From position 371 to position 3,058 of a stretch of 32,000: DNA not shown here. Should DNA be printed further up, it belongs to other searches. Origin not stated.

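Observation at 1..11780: Atypical ABC locus: two LolD/MacB-type ATPases with sugar-type permeases, a giant SBP and three non-transporter surface proteins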

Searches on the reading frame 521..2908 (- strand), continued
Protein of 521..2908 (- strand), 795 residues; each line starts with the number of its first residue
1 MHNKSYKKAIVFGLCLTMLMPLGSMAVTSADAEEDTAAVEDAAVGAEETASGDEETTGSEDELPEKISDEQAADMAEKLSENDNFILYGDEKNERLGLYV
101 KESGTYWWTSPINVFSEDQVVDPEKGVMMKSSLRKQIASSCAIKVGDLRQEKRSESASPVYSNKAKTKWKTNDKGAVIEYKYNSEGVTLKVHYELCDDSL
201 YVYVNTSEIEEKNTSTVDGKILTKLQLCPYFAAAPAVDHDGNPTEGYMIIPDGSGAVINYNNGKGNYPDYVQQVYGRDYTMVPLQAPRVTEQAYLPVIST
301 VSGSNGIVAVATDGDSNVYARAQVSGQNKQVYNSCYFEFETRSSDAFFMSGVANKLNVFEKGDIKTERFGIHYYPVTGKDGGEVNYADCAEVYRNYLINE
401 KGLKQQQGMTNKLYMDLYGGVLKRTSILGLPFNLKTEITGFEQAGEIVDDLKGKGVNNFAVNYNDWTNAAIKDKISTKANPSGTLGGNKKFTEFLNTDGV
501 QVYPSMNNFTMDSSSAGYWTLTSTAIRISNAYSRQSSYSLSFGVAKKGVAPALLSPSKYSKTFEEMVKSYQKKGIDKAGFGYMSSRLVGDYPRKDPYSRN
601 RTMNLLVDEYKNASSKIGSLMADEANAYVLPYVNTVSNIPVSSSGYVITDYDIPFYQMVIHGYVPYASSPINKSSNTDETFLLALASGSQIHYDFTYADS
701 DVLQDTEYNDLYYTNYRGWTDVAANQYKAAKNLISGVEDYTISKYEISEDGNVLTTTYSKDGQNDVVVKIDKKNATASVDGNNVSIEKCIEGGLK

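Call 71: search_dna_similar(query=L020:15953-18928:+, collection=plasmids, mode=protein, max_evalue=1e-10, max_rows=15)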
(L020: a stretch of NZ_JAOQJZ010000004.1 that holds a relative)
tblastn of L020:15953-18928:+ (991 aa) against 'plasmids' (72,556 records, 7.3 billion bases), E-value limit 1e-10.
Records with a match: 1; places in all: 1; records where one place covers at least 80% of the query: 1.
Best place of each record, by identity: <60% 1.
By first word of the organism name: Paenibacillus 1.
By predicted mobility (MOB-suite, as given by PLSDB): non-mobilizable 1.
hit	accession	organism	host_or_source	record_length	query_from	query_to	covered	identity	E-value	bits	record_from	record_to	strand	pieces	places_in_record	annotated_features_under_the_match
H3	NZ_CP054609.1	Paenibacillus cellulosilyticus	cell culture,soil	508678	1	991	100%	28.9%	2e-102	361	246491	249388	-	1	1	ABC transporter permease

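Call 72: get_annotated_region(hit=H3, flank=7000)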
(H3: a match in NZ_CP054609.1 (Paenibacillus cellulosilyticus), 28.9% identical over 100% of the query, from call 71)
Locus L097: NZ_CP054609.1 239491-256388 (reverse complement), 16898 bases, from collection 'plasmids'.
description: Paenibacillus cellulosilyticus strain KACC 14175 plasmid unnamed1, complete sequence
organism: Paenibacillus cellulosilyticus (NCBI taxid 375489)
taxonomy: Bacteria; Bacillota; Bacilli; Bacillales; Paenibacillaceae; Paenibacillus; Paenibacillus cellulosilyticus
host: -; source: cell culture,soil; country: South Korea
typing (MOB-suite, as given by PLSDB): non-mobilizable
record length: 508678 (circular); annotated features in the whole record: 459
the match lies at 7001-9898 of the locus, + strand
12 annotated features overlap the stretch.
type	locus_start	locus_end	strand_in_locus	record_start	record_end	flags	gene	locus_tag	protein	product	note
CDS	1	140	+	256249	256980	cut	pyrF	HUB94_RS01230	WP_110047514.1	orotidine-5'-phosphate decarboxylase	GO:0006207 - 'de novo' pyrimidine nucleobase biosynthetic process [Evidence IEA]; GO:0044205 - 'de novo' UMP ...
CDS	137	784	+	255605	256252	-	pyrE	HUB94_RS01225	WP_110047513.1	orotate phosphoribosyltransferase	GO:0009220 - pyrimidine ribonucleotide biosynthetic process [Evidence IEA]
CDS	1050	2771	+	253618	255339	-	-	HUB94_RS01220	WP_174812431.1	methyl-accepting chemotaxis protein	-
CDS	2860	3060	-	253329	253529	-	-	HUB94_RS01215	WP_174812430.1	hypothetical protein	-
CDS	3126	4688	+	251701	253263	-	-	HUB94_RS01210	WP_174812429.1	IS1182 family transposase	-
CDS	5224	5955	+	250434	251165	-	-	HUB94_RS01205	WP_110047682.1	ABC transporter ATP-binding protein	-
CDS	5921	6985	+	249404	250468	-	-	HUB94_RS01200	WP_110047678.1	efflux RND transporter periplasmic adaptor subunit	GO:0006810 - transport [Evidence IEA]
CDS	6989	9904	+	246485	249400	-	-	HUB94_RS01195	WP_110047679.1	ABC transporter permease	-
CDS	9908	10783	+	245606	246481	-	-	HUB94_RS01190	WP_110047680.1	ATP-binding cassette domain-containing protein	-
CDS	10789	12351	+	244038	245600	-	-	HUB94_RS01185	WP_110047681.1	extracellular solute-binding protein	-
CDS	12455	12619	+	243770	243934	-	-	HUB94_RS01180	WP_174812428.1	hypothetical protein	-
CDS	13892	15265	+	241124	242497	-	-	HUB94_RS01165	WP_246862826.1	IS110 family transposase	-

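Call 75: find_related_loci(query=A3, collection=metagenome_contigs, flank=10000)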
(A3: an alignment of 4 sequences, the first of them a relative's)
Query A3 (991 aa) in metagenome_contigs; peptide patterns used: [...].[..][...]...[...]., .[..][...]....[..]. (x = any residue, [..] = any of these).
600 stretches matched a pattern (row limit reached: there are more); 386 encode a relative of the query (tblastn E <= 1e-3); the best 80 are kept; 80 distinct loci.
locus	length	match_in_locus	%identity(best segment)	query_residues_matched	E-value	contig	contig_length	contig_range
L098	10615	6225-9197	100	1-991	0e+0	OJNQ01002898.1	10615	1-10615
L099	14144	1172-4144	100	1-991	0e+0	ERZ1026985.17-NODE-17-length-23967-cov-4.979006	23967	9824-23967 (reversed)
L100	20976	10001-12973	100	1-991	0e+0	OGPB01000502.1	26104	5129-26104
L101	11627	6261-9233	100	1-991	0e+0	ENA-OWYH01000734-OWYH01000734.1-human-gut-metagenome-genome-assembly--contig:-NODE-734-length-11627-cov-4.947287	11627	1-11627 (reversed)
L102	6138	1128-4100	100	1-991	0e+0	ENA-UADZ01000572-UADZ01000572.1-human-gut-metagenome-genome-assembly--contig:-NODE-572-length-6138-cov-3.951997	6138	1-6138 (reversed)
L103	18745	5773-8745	100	1-991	0e+0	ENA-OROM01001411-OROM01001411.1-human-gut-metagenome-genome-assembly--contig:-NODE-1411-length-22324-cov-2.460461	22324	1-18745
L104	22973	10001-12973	100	1-991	0e+0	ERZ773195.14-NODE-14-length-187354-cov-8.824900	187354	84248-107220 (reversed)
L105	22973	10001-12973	100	1-991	0e+0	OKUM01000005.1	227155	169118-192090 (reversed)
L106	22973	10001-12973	100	1-991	0e+0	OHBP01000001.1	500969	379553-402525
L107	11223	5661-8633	100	1-991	0e+0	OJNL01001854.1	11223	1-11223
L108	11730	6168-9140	100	1-991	0e+0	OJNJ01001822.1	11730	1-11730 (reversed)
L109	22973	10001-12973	100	1-991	0e+0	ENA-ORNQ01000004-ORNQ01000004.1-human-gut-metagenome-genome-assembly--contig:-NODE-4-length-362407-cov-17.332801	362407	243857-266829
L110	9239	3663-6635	100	1-991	0e+0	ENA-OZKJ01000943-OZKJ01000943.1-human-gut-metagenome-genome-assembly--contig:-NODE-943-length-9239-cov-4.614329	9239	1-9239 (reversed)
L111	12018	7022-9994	99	1-991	0e+0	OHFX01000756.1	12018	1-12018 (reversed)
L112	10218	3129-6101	99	1-991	0e+0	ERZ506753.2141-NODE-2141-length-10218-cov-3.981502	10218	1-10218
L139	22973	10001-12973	75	1-991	0e+0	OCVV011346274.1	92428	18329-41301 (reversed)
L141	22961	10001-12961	68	1-991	0e+0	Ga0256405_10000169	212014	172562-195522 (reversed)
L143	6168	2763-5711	68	1-991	0e+0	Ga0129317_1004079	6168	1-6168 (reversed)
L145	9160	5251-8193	64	1-991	0e+0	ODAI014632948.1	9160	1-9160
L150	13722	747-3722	62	1-991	0e+0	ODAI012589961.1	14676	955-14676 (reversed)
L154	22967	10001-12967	61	1-991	0e+0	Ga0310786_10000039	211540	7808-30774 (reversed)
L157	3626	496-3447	59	1-991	0e+0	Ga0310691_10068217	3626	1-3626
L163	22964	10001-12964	66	1-991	0e+0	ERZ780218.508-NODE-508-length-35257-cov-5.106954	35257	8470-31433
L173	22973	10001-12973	70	1-991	0e+0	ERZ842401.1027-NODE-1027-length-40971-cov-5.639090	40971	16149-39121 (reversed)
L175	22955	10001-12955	68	1-991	0e+0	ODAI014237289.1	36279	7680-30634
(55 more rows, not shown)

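Call 79: list_cluster_members(proteins=[L139:10001-12973:+, L173:10001-12973:+, L141:10001-12961:+, L175:10001-12955:+, L143:2763-5711:+, L163:10001-12964:+, L145:5251-8193:+, L150:747-3722:+, L154:10001-12967:+, L157:496-3447:+])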
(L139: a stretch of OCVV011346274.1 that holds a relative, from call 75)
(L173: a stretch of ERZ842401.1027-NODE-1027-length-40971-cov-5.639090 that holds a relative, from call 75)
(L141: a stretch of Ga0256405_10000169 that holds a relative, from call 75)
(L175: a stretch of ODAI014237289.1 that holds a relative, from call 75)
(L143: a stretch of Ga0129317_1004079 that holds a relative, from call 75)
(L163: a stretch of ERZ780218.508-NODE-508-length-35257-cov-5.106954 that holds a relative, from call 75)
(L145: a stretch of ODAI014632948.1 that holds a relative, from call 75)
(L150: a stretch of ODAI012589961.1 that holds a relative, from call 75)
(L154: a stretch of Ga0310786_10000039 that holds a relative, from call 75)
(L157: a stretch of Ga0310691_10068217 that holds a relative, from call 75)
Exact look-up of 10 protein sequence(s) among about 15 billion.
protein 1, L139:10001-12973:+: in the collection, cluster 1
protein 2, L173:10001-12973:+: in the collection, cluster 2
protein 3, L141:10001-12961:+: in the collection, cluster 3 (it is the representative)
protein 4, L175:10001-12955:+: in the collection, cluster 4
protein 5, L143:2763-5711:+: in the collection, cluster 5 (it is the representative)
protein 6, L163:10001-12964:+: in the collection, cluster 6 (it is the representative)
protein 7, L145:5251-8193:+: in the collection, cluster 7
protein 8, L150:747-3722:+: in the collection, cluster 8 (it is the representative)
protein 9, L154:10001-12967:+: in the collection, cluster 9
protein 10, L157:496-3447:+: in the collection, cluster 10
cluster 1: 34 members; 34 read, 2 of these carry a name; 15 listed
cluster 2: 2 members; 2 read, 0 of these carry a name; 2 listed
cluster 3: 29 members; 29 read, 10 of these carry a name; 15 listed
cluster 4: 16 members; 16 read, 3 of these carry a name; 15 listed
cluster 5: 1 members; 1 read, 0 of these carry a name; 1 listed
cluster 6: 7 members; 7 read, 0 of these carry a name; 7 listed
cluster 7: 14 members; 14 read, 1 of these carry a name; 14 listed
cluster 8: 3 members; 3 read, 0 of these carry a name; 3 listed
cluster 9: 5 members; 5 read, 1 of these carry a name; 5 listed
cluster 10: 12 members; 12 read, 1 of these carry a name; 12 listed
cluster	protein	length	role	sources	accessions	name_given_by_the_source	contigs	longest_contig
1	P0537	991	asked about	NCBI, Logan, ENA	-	-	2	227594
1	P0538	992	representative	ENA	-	-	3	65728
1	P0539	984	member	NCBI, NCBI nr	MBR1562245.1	MAG: FtsX-like permease family protein [Ruminococcus sp.] | FtsX-like permease family protein [Ruminococcus sp.]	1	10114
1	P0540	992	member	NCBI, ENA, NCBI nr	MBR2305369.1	MAG: FtsX-like permease family protein [Ruminococcus sp.] | FtsX-like permease family protein [Ruminococcus sp.]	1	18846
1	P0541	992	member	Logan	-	-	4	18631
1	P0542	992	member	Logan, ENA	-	-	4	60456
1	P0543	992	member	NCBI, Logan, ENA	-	-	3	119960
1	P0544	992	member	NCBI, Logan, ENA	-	-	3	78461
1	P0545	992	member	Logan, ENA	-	-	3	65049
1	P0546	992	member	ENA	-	-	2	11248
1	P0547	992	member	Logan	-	-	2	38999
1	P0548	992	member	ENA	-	-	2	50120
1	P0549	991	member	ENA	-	-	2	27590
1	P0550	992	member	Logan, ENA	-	-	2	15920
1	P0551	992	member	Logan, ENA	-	-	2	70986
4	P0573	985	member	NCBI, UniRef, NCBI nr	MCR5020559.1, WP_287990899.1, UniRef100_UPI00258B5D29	ABC transporter permease [Ruminococcus sp.] | ABC transporter permease n=1 Tax=Ruminococcus sp. TaxID=41978 RepID=UPI00258B5D29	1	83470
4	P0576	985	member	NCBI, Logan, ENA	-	-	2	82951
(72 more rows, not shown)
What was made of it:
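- The 90%-identity clusters of these FtsX proteins include R. albus 7, R. albus SY3 and other R. albus records (call 79).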

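Call 80: find_encoding_contigs(protein=P0573, flank=10000, max_places=2)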
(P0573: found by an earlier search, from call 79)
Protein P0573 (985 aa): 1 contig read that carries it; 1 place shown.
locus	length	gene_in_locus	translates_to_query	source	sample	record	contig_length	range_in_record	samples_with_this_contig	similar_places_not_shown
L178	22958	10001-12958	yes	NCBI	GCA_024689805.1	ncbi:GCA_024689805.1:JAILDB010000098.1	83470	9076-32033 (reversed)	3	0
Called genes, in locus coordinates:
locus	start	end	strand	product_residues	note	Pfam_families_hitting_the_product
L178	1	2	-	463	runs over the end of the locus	PF02874:ATP-synt_ab_N, PF00006:ATP-synt_ab, PF22919:ATP-synt_VA_C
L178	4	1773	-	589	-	PF02874:ATP-synt_ab_N, PF16886:ATP-synt_ab_Xtn, PF00006:ATP-synt_ab, PF22919:ATP-synt_VA_C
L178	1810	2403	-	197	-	PF01991:vATP-synt_E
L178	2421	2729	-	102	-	PF01990:ATP-synt_F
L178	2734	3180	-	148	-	PF00137:ATP-synt_C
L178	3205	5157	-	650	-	PF01496:V_ATPase_I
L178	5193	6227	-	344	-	PF01992:vATP-synt_AC39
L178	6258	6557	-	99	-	-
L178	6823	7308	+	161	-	PF01842:ACT (weak)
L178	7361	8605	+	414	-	PF03447:NAD_binding_3, PF00742:Homoserine_dh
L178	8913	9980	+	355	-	PF00364:Biotin_lipoyl (faint), PF25917:BSH_RND, PF25919:BSH_CusB (faint), PF26018:BSH_RND_rel (faint), PF25975:CzcB_C (weak)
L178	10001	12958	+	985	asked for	PF02687:FtsX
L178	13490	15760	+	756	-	PF14498:Glyco_hyd_65N_2, PF22124:Glyco_hydro_95_cat, PF21307:Glyco_hydro_95_C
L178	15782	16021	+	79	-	-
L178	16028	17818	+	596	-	PF16990:CBM_35 (weak), PF02156:Glyco_hydro_26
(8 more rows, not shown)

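Call 84: find_encoding_contigs(protein=P0576, flank=3000, max_places=4)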
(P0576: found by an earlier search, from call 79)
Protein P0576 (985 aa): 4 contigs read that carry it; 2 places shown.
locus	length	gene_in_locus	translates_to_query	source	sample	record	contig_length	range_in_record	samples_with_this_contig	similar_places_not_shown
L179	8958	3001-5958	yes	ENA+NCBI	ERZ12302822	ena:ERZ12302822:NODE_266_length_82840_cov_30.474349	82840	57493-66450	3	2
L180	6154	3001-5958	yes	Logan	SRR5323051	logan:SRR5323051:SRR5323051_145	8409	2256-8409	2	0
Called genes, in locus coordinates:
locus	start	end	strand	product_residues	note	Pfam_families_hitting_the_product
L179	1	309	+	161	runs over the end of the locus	PF01842:ACT (weak)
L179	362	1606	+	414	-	PF03447:NAD_binding_3, PF00742:Homoserine_dh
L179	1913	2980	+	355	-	PF00364:Biotin_lipoyl (faint), PF25917:BSH_RND, PF25919:BSH_CusB (faint), PF26018:BSH_RND_rel (faint), PF25975:CzcB_C (weak)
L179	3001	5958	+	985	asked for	PF02687:FtsX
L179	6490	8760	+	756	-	PF14498:Glyco_hyd_65N_2, PF22124:Glyco_hydro_95_cat, PF21307:Glyco_hydro_95_C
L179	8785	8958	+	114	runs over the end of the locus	-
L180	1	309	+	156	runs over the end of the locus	PF01842:ACT (weak)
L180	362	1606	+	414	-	PF03447:NAD_binding_3, PF00742:Homoserine_dh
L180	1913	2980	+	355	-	PF00364:Biotin_lipoyl (faint), PF25917:BSH_RND, PF25919:BSH_CusB (faint), PF26018:BSH_RND_rel (faint), PF25975:CzcB_C (weak)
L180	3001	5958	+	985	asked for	PF02687:FtsX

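Call 86: search_protein_families(library=pfam, proteins=[window:521-2908:-, L086:13293-15812:+, L087:13794-16067:+], max_evalue=10)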
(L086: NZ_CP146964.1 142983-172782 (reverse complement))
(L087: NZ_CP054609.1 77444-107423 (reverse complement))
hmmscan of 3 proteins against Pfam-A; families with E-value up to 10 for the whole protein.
window:521-2908:- (795 aa): 1 family
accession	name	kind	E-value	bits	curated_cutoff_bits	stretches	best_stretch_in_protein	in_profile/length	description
PF18952.6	DUF5696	-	4.6e-161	537.8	25.6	1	167-785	2-608/612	Family of unknown function (DUF5696)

L086:13293-15812:+ (839 aa): 1 family
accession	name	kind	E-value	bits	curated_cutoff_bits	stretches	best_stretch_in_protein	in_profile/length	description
PF18952.6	DUF5696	-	2.2e-184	614.8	25.6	1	222-835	3-612/612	Family of unknown function (DUF5696)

L087:13794-16067:+ (757 aa): 2 families
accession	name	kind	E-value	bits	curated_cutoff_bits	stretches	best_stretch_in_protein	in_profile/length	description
PF18952.6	DUF5696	-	8.2e-187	622.9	25.6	1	151-748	2-612/612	Family of unknown function (DUF5696)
PF21265.3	SBB_T7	-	0.03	14.4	27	1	351-424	51-124/169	Single-stranded DNA-binding protein, Bacteriophage T7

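Call 103: predict_structure(alignment_id=A4)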
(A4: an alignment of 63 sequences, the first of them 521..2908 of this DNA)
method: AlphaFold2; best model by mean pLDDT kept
length: 795 residues; sequences in the alignment: 63
mean_pLDDT: 76.4   pTM: 0.82
mean pLDDT of the five models: 76.4, 76.3, 75.1, 73.0, 69.4
residues with pLDDT >= 90: 295; 70-90: 274; 50-70: 91; < 50: 135
segments of 3 or more residues with pLDDT < 50: 1-4, 16-61, 157-159, 277-290, 349-353, 421-436, 519-548, 700-713, 793-795
pLDDT, mean of each block of 10 residues (from residue 1): 49 51 26 28 30 29 80 93 96 92 93 84 74 83 79 50 84 94 91 96 96 75 91 86 89 80 71 61 40 80 95 88 80 90 61 57 86 93 92 95 84 80 40 50 90 92 87 85 86 93 88 57 31 43 47 77 94 94 79 69 91 93 89 90 66 90 89 70 87 70 42 62 89 90 92 93 94 89 84 48
secondary structure, 60 per line:
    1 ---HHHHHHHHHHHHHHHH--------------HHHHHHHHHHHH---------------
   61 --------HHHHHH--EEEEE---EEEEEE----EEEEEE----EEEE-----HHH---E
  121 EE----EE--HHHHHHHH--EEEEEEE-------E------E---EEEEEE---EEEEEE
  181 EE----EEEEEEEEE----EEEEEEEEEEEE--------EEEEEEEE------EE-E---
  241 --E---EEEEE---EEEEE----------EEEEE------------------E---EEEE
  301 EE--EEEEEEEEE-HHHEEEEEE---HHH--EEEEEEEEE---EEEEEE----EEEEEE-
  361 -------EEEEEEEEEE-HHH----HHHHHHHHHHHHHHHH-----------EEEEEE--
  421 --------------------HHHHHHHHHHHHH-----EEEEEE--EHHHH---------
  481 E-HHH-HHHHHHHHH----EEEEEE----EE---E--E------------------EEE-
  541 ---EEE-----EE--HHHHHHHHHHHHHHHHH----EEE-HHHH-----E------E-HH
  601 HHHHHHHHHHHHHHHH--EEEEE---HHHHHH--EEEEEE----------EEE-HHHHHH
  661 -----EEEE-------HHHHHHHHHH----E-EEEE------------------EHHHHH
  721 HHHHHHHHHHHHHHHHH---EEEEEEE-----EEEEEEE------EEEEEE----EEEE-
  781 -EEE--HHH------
elements in order (helices of 4 or more, strands of 3 or more residues): H4-19 H34-45 H69-74 E77-81 E85-90 E95-100 E105-108 E120-122 H131-138 E141-147 E166-171 E175-182 E187-195 E200-211 E220-227 E247-251 E255-259 E270-274 E297-302 E305-313 E318-323 E332-340 E344-349 E354-359 E368-377 H386-401 E413-418 H441-453 E459-464 H468-471 H487-495 E500-505 E537-539 E544-546 H556-572 E577-579 H581-584 H599-616 E619-623 H627-632 E635-640 E651-653 H655-660 E666-669 H677-686 E693-696 H716-737 E741-747 E753-759 E766-771 E776-779 E782-784
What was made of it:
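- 521..2908 (-): Secreted or N-terminally anchored DUF5696 protein (795 aa) with a predicted GH129-like fold: an N-terminal beta-sandwich, a (beta/alpha)8 barrel and a C-terminal beta-sandwich. AF2 model with pLDDT 76 and pTM 0.82 (call 103).
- On Glycoside hydrolase family 129 (for DUF5696): Model with pLDDT 76 and pTM 0.82 (call 103).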
